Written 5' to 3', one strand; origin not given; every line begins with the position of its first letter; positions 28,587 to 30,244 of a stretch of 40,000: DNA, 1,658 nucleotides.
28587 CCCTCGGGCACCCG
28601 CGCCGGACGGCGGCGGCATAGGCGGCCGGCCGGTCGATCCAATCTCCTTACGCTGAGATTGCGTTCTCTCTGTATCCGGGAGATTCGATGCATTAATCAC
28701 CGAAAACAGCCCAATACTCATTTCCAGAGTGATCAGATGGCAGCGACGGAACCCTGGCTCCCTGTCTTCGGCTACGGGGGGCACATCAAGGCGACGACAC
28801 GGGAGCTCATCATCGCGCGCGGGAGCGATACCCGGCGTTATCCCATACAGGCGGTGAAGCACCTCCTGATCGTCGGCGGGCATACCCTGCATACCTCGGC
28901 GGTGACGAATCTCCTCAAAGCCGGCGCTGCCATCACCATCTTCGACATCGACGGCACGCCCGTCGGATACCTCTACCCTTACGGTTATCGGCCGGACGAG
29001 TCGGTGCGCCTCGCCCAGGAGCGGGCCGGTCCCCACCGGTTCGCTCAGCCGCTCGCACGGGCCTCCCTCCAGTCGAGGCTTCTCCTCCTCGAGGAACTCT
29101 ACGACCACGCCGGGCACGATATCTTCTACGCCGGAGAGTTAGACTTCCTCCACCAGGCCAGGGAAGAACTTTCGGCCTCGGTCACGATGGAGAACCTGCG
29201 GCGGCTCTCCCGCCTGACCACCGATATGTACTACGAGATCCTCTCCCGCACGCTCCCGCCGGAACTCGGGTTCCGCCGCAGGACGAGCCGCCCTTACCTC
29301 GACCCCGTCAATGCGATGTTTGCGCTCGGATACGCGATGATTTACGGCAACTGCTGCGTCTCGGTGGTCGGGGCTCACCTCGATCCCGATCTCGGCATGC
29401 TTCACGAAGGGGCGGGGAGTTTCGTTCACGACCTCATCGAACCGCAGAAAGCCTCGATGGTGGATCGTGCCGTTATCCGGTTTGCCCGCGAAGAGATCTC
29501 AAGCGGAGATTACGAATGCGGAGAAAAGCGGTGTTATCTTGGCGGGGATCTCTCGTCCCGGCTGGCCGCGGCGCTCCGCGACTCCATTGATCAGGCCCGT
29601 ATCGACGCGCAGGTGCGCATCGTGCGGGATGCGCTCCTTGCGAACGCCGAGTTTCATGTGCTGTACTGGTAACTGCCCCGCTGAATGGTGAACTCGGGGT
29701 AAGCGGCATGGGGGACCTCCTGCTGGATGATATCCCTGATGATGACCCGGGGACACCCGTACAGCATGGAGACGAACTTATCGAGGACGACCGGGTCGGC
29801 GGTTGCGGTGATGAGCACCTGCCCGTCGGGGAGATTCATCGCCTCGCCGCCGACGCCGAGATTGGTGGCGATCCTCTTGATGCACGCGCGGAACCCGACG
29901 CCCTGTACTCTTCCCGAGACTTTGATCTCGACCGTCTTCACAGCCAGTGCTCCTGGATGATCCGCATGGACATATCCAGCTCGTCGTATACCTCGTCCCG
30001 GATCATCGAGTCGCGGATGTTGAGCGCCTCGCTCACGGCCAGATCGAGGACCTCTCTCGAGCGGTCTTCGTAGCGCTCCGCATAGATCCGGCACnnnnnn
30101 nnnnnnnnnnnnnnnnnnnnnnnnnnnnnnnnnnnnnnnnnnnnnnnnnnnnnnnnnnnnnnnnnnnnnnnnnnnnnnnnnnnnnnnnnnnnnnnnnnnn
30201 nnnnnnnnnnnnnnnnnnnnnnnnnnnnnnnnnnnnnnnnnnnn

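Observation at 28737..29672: Stand-alone Cas1 homologue with no CRISPR, cas2, cas4 or polB in 40 kb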

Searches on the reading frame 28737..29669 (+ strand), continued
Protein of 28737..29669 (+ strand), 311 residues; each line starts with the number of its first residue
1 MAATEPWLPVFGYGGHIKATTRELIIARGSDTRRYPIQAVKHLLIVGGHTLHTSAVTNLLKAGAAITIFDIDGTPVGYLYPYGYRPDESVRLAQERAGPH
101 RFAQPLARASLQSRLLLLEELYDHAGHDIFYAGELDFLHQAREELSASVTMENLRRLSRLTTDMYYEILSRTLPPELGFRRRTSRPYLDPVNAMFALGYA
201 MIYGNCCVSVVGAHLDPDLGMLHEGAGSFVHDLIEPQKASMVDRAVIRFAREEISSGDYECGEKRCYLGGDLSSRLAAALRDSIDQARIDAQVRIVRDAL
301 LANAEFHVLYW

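Call 53: search_protein_families(library=padloc, proteins=[window:28737-29669:+], max_evalue=1)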
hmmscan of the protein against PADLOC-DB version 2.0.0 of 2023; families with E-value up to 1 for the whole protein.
window:28737-29669:+ (311 aa): 31 families (the best 25 are shown)
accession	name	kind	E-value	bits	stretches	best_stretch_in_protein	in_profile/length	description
PDLC01608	Cas1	-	5.9e-43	145.3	1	10-279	3-273/276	"CAS-I,CAS-II,CAS-III,CAS-IV,CAS-V,CAS-VI; acquisition_1"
PDLC01248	Cas1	-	6.6e-39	132.1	1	22-287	16-266/289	"CAS-I,CAS-II,CAS-III,CAS-IV,CAS-V,CAS-VI; acquisition_1"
PDLC00927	Cas1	-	1.9e-37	127.2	1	12-286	6-291/327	CRISPR-associated endonuclease Cas1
PDLC01249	Cas1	-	9.8e-36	121.5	1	10-254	3-240/246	"CAS-I,CAS-II,CAS-III,CAS-IV,CAS-V,CAS-VI; acquisition_1"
PDLC01449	Cas1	-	2.1e-31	107.2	1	15-280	10-247/285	"CAS-I,CAS-II,CAS-III,CAS-IV,CAS-V,CAS-VI; acquisition_1"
PDLC00928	Cas1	-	1.1e-29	101.5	1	24-268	18-267/315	Cas1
PDLC01740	Cas1_IIIa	-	1.8e-27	95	1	17-283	12-282/331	-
PDLC02025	Cas1d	-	2.6e-25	87.6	1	25-260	22-253/316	-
PDLC02066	Cas1b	-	8.4e-24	82.5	1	12-292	7-298/322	-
PDLC02063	Cas1_IIIb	-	1.7e-21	74.4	1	12-251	317-551/617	-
PDLC01742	Cas1b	-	1.7e-20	71.7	1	15-285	11-284/326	-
PDLC01747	Cas1g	-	1.5e-19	68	1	13-271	205-467/523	-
PDLC01335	Cas1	-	8.3e-18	62.9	1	15-272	8-263/315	"CAS-I,CAS-II,CAS-III,CAS-IV,CAS-V,CAS-VI; acquisition_1"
PDLC01743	Cas1c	-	2e-17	61.4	1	21-262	21-271/337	-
PDLC01334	Cas1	-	1.7e-16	58.5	1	29-262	27-272/336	"CAS-I,CAS-II,CAS-III,CAS-IV,CAS-V,CAS-VI; acquisition_1"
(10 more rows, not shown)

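Call 55: find_encoding_contigs(protein=P0139, flank=8000, max_places=2)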
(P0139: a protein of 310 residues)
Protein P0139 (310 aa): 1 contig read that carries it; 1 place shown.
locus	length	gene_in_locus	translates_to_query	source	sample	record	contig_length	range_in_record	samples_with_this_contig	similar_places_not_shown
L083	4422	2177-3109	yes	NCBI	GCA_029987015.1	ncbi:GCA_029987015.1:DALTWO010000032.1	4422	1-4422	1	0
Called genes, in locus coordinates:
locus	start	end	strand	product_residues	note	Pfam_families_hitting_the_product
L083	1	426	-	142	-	PF02254:TrkA_N, PF03435:Sacchrp_dh_NADP (weak), PF03807:F420_oxidored (faint), PF13241:NAD_binding_7 (faint)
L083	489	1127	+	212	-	PF01351:RNase_HII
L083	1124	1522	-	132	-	PF03686:UPF0146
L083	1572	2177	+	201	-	PF07998:Peptidase_M54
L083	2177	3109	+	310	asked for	PF01867:Cas_Cas1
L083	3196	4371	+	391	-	PF01926:MMR_HSR1, PF02421:FeoB_N, PF08438:YGR210-like_G4, PF02824:TGS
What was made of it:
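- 29654..29941 (-): Acylphosphatase gene (95 aa), convergent with cas1-solo. The two 3' ends overlap by 19 nt. This is context, not shown to be functionally linked. It is absent next to the Methanocorpusculum copy (call 55).
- Neither it nor the acylphosphatase flanks the Methanocorpusculum copy (call 55).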

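Call 56: find_encoding_contigs(protein=P0270, flank=8000, max_places=2)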
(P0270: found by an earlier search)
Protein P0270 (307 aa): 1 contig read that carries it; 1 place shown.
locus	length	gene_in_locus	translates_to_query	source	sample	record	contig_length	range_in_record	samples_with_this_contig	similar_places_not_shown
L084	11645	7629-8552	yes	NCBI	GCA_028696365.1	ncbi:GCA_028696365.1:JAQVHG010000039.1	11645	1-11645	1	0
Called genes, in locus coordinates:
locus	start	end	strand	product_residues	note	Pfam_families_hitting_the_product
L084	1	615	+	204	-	PF07853:DUF1648, PF13630:SdpI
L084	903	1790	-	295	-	PF03851:UvdE, PF01261:AP_endonuc_2 (weak)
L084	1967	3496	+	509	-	PF01336:tRNA_anti-codon, PF00152:tRNA-synt_2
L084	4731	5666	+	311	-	PF00696:AA_kinase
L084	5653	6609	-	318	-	PF02274:ADI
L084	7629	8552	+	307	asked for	PF01867:Cas_Cas1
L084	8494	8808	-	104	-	PF00708:Acylphosphatase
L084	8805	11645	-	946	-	?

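Call 57: find_encoding_contigs(protein=P0126, flank=8000, max_places=2)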
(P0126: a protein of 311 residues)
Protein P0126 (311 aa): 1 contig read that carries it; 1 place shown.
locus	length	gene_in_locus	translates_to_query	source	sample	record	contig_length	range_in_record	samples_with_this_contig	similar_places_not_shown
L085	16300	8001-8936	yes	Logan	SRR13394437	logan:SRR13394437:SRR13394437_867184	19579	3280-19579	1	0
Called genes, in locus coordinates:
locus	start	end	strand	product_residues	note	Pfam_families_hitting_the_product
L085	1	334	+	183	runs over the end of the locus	PF00117:GATase, PF07722:Peptidase_C26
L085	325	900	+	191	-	PF03692:CxxCxxCC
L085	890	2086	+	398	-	PF01963:TraB_PrgY_gumN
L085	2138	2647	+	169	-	PF00881:Nitroreductase, PF14512:TM1586_NiRdase (weak), PF00881:Nitroreductase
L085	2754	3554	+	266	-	PF00072:Response_reg, PF00989:PAS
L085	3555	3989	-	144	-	PF13291:ACT_4 (faint), PF13840:ACT_7 (faint), PF01842:ACT (weak), PF19571:ACT_8, PF22629:ACT_AHAS_ss (faint)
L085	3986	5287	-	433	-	PF00501:AMP-binding, PF14535:AMP-binding_C_2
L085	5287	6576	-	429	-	PF00501:AMP-binding, PF14535:AMP-binding_C_2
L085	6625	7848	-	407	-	PF02274:ADI (weak)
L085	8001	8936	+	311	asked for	PF01867:Cas_Cas1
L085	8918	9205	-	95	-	PF00708:Acylphosphatase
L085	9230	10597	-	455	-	PF02878:PGM_PMM_I, PF02879:PGM_PMM_II, PF02880:PGM_PMM_III, PF00408:PGM_PMM_IV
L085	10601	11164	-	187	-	PF19122:DUF5806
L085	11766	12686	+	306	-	PF02899:Phage_int_SAM_1 (faint), PF13102:Phage_int_SAM_5 (faint), PF13495:Phage_int_SAM_4, PF00589:Phage_integrase, PF22823:MrpR_C_cat (faint)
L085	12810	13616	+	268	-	PF00977:His_biosynth, PF01207:Dus (faint), PF02581:TMP-TENI (faint), PF03060:NMO (faint), PF01180:DHO_dh (faint)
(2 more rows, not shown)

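Call 58: find_encoding_contigs(protein=window:28737-29669:+, flank=10000, max_places=1)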
Protein window:28737-29669:+ (311 aa): 2 contigs read that carry it; 1 place shown.
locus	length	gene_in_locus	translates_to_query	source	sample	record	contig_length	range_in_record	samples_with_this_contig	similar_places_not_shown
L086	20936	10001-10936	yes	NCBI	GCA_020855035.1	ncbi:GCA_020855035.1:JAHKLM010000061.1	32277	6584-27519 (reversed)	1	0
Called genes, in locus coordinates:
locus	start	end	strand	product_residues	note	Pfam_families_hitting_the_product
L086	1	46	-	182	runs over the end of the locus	PF09888:DUF2115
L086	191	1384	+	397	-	PF00909:Ammonium_transp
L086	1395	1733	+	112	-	PF00543:P-II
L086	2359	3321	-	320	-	PF00296:Bac_luciferase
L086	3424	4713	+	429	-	PF00215:OMPdecase, PF03737:RraA-like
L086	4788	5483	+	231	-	PF07556:DUF1538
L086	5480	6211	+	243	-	PF07556:DUF1538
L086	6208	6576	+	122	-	PF00543:P-II (weak)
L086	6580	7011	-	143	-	PF13291:ACT_4 (faint), PF19571:ACT_8, PF01842:ACT, PF13840:ACT_7 (faint), PF22468:ACT_9 (faint), PF22629:ACT_AHAS_ss (faint), PF01842:ACT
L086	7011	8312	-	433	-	PF00501:AMP-binding, PF14535:AMP-binding_C_2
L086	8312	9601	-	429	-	PF00501:AMP-binding, PF14535:AMP-binding_C_2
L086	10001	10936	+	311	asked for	PF01867:Cas_Cas1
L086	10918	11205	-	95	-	PF00708:Acylphosphatase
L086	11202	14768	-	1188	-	-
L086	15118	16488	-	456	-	PF02878:PGM_PMM_I, PF02879:PGM_PMM_II, PF02880:PGM_PMM_III, PF00408:PGM_PMM_IV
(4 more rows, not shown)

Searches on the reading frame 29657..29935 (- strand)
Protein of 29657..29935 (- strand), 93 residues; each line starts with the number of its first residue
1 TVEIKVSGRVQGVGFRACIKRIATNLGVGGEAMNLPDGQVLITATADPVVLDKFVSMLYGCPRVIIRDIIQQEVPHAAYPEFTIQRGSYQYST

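Call 52: search_protein_families(library=ncbifam, proteins=[window:29657-29935:-], max_evalue=1)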
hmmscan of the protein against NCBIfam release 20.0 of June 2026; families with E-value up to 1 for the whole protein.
window:29657-29935:- (93 aa): 30 families (the best 25 are shown)
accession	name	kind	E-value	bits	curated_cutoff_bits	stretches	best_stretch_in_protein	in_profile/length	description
NF011009.0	PRK14435.1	equivalog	5.3e-19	68.1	119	1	2-85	4-88/90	acylphosphatase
NF011007.0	PRK14433.1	equivalog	1.7e-13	50.6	100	1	4-67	6-70/88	acylphosphatase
NF011022.0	PRK14451.1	equivalog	9.3e-12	45.1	91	1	4-84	9-90/91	acylphosphatase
NF011000.0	PRK14426.1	equivalog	1.1e-11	44.7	89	1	4-84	8-91/92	acylphosphatase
NF011017.0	PRK14445.1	equivalog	1.1e-10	41.6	97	1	2-74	6-79/92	acylphosphatase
NF011003.0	PRK14429.1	equivalog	2.2e-10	40.5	90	1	2-70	4-73/91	acylphosphatase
NF011012.0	PRK14440.1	equivalog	3e-10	40.2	103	1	4-63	7-66/90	acylphosphatase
NF011023.0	PRK14452.1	equivalog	5.8e-10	39.3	113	1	5-54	25-74/107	acylphosphatase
NF011021.0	PRK14450.1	equivalog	1.3e-09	37.8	109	1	5-84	7-89/91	acylphosphatase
NF011010.0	PRK14436.1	equivalog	2.1e-09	37.6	117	1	3-55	7-59/91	acylphosphatase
NF011020.0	PRK14449.1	equivalog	2.8e-09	36.8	103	1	1-56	4-59/90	acylphosphatase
NF011008.0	PRK14434.1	equivalog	3.3e-09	36.9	86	1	2-82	4-85/92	acylphosphatase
NF011019.0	PRK14448.1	equivalog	4e-09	36.5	100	1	6-84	8-88/90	acylphosphatase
NF011015.0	PRK14443.1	equivalog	9.6e-09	35.7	131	1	4-62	8-66/93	acylphosphatase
NF011016.0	PRK14444.1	equivalog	9.8e-09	35.5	103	1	4-64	8-68/92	acylphosphatase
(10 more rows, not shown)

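Call 53: search_protein_families(library=padloc, proteins=[window:29657-29935:-], max_evalue=1)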
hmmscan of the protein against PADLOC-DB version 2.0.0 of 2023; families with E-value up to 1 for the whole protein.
window:29657-29935:- (93 aa): 1 family
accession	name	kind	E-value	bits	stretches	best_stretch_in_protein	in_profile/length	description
PDLC02948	RT_IX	-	0.046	10.8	1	40-88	34-80/317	-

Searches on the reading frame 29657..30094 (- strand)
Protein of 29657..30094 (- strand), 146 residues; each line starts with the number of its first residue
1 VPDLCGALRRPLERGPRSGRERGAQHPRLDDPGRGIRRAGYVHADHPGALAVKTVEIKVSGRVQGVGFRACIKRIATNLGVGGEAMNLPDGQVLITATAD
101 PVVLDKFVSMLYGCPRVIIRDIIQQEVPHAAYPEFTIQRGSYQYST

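Call 17: search_protein_families(library=pfam, proteins=[window:29657-30094:-], max_evalue=0.001)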
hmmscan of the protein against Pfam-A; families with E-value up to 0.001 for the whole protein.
window:29657-30094:- (146 aa): 1 family
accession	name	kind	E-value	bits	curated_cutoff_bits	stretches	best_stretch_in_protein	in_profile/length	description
PF00708.24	Acylphosphatase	-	1.2e-14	54.7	22.5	1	56-115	2-61/85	Acylphosphatase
